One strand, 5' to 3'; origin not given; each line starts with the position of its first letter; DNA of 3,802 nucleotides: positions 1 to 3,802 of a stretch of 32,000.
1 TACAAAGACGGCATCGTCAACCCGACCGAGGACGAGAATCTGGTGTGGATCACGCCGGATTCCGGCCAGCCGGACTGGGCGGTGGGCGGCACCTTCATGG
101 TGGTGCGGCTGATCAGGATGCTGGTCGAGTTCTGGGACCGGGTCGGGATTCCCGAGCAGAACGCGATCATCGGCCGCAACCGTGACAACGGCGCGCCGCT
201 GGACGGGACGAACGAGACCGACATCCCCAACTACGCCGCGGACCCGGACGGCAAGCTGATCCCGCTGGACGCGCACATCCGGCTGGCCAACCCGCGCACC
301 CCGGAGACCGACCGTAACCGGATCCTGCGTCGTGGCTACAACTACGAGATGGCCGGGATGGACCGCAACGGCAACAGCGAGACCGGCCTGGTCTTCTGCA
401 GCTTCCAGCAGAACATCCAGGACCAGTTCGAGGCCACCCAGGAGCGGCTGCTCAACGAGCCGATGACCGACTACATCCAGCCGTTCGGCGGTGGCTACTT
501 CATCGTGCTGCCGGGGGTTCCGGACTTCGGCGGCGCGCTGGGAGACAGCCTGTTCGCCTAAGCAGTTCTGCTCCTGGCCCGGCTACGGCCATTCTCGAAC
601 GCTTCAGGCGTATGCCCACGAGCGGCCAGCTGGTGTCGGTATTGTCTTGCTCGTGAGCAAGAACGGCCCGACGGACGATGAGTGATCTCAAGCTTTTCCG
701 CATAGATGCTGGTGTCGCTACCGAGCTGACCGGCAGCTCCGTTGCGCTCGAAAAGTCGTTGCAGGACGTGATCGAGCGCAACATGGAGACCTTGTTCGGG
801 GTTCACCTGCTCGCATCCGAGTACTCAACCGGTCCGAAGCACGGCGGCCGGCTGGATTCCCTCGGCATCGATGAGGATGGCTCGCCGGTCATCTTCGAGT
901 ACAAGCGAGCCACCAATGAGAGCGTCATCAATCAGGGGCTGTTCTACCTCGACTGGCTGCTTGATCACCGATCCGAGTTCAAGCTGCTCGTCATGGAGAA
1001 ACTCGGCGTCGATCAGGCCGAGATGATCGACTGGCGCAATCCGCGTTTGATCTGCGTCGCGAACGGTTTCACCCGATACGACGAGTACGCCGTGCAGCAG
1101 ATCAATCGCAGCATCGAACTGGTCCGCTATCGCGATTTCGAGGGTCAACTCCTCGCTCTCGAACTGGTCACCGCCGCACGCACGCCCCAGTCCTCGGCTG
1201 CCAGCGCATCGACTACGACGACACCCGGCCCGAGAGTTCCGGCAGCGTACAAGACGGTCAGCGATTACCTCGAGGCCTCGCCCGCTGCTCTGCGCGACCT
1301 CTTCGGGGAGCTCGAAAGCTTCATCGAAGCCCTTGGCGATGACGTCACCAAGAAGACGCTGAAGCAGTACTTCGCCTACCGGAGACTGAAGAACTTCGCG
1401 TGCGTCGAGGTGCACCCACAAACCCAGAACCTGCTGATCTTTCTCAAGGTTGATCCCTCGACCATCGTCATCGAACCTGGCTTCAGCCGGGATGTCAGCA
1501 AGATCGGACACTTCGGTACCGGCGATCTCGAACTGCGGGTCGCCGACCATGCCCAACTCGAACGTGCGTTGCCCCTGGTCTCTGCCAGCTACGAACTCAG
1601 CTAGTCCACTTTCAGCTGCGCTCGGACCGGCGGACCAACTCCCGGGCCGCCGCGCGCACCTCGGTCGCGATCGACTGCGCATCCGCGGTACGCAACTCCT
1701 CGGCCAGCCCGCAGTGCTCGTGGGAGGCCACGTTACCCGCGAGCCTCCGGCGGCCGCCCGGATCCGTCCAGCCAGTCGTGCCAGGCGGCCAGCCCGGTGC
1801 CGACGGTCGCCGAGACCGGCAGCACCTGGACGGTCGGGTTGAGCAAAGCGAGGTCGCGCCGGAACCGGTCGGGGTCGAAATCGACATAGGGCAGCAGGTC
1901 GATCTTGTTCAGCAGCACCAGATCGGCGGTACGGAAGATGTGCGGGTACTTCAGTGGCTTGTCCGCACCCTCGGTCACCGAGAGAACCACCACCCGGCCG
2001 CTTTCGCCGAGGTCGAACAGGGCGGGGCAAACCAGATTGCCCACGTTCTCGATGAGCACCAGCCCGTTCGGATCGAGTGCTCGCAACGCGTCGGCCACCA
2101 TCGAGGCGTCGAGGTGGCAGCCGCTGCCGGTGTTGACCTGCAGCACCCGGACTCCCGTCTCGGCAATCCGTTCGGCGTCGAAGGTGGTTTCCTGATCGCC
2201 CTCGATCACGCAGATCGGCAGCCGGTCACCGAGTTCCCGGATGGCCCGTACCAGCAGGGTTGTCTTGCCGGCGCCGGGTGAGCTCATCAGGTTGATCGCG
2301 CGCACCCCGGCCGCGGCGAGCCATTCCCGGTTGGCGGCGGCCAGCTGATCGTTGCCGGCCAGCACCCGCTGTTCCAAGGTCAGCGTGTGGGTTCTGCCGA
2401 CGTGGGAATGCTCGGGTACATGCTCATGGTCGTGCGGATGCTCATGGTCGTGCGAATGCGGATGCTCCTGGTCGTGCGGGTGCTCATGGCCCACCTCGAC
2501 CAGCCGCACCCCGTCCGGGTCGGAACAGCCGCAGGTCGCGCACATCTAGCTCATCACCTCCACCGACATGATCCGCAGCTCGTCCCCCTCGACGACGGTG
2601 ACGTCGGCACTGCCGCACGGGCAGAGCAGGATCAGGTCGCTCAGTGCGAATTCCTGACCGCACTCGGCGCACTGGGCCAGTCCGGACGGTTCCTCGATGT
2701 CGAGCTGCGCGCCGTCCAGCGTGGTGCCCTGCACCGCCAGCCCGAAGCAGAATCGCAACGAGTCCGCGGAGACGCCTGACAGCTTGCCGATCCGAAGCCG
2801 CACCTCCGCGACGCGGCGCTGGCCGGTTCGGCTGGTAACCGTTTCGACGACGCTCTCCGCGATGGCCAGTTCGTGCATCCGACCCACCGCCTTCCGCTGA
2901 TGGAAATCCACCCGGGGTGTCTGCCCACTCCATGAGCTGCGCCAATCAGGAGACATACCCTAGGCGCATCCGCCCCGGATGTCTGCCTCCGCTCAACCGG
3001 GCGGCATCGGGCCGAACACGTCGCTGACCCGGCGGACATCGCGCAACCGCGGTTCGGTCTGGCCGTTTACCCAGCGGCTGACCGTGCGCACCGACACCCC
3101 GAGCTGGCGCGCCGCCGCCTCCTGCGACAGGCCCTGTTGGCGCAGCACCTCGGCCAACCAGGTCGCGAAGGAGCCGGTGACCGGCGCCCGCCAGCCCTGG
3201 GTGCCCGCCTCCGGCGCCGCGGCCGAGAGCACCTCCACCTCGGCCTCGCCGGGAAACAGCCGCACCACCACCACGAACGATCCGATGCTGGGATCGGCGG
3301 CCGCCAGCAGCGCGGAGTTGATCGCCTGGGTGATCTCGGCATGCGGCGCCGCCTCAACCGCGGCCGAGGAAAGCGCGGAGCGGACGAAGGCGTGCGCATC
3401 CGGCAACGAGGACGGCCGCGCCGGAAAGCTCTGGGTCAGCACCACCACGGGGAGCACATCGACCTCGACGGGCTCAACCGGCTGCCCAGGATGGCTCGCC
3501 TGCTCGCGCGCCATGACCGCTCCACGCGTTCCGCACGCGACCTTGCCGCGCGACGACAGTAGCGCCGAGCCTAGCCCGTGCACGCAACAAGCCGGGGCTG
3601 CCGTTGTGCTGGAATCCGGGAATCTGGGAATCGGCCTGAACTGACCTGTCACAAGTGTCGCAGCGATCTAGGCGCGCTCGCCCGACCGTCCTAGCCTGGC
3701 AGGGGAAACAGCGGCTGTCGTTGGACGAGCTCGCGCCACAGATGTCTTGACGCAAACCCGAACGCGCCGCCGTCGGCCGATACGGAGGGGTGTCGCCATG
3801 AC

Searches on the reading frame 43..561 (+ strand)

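Call 53: search_protein_families(library=pfam, proteins=[window:43-561:+], max_evalue=0.01)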
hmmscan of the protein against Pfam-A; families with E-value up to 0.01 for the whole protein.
window:43-561:+ (172 aa): 1 family
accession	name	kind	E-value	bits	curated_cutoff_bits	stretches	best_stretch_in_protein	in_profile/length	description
PF20628.3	Dyp_perox_C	-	3.8e-34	118.3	20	1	7-159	28-165/166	Dyp-type peroxidase, C-terminal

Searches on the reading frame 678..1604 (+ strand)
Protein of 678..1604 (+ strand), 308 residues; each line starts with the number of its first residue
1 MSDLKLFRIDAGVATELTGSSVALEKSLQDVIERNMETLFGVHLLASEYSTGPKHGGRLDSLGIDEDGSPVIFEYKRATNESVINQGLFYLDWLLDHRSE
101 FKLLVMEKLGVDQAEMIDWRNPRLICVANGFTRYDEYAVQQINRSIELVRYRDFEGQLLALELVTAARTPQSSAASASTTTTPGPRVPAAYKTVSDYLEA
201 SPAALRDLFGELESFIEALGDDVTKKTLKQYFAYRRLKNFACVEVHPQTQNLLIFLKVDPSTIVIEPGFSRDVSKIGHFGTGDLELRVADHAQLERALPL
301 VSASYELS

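Call 53: search_protein_families(library=pfam, proteins=[window:678-1604:+], max_evalue=0.01)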
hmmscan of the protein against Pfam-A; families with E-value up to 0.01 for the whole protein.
window:678-1604:+ (308 aa): 2 families
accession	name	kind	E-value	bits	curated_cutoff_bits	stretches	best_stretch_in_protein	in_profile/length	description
PF18899.5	DUF5655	-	2e-12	47.5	24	1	195-308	2-109/109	Domain of unknown function (DUF5655)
PF01939.22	NucS_C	-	0.001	19.5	24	1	25-101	2-77/124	Endonuclease NucS C-terminal domain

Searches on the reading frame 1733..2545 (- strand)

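Call 53: search_protein_families(library=pfam, proteins=[window:1733-2545:-], max_evalue=0.01)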
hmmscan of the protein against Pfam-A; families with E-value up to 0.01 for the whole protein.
window:1733-2545:- (270 aa): 1 family
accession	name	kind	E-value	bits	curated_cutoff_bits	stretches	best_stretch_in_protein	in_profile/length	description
PF02492.25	cobW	-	6.8e-21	75.1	20.7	1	84-242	3-179/180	CobW/HypB/UreG, nucleotide-binding domain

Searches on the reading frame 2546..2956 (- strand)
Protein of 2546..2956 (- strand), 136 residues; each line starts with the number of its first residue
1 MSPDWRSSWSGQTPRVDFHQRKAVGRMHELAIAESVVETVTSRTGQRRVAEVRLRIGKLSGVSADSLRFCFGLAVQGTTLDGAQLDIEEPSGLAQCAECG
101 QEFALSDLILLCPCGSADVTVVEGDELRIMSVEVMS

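Call 53: search_protein_families(library=pfam, proteins=[window:2546-2956:-], max_evalue=0.01)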
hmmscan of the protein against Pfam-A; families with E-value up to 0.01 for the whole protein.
window:2546-2956:- (136 aa): 1 family
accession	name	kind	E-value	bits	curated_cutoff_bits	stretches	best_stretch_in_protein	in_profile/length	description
PF01155.25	HypA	-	1e-30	106.5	28.9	1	27-134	1-112/112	Hydrogenase/urease nickel incorporation, metallochaperone, hypA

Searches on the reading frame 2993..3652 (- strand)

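Call 53: search_protein_families(library=pfam, proteins=[window:2993-3652:-], max_evalue=0.01)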
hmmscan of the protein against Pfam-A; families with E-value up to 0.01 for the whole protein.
window:2993-3652:- (219 aa): 10 families
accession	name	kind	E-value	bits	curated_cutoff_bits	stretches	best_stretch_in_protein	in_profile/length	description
PF01381.28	HTH_3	-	4.3e-13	49.5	23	1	166-214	1-49/55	Helix-turn-helix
PF13560.12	HTH_31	-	1.2e-09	38.8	27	1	171-214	11-55/64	Helix-turn-helix domain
PF13384.12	HTH_23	-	3.8e-07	30.2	24.6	1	170-196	13-39/50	Homeodomain-like domain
PF13542.12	HTH_Tnp_ISL3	-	6.4e-06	26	27.4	1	154-196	8-48/51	Helix-turn-helix domain of transposase family ISL3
PF13518.12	HTH_28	-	2.4e-05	24.8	25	1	172-196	10-34/52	Helix-turn-helix domain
PF13551.12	HTH_29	-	0.00053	20.5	28.1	1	168-196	5-34/64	Winged helix-turn helix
PF08281.18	Sigma70_r4_2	-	0.0011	19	25.7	1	171-195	23-47/54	Sigma-70, region 4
PF00356.27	LacI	-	0.002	18.3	27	0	181-199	6-24/46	Bacterial regulatory proteins, lacI family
PF20432.4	Xre-like-HTH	-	0.0044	17.7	25.8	0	165-193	14-42/63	Antitoxin Xre-like helix-turn-helix domain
PF13936.12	HTH_38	-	0.0048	17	27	1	168-193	14-39/44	Helix-turn-helix domain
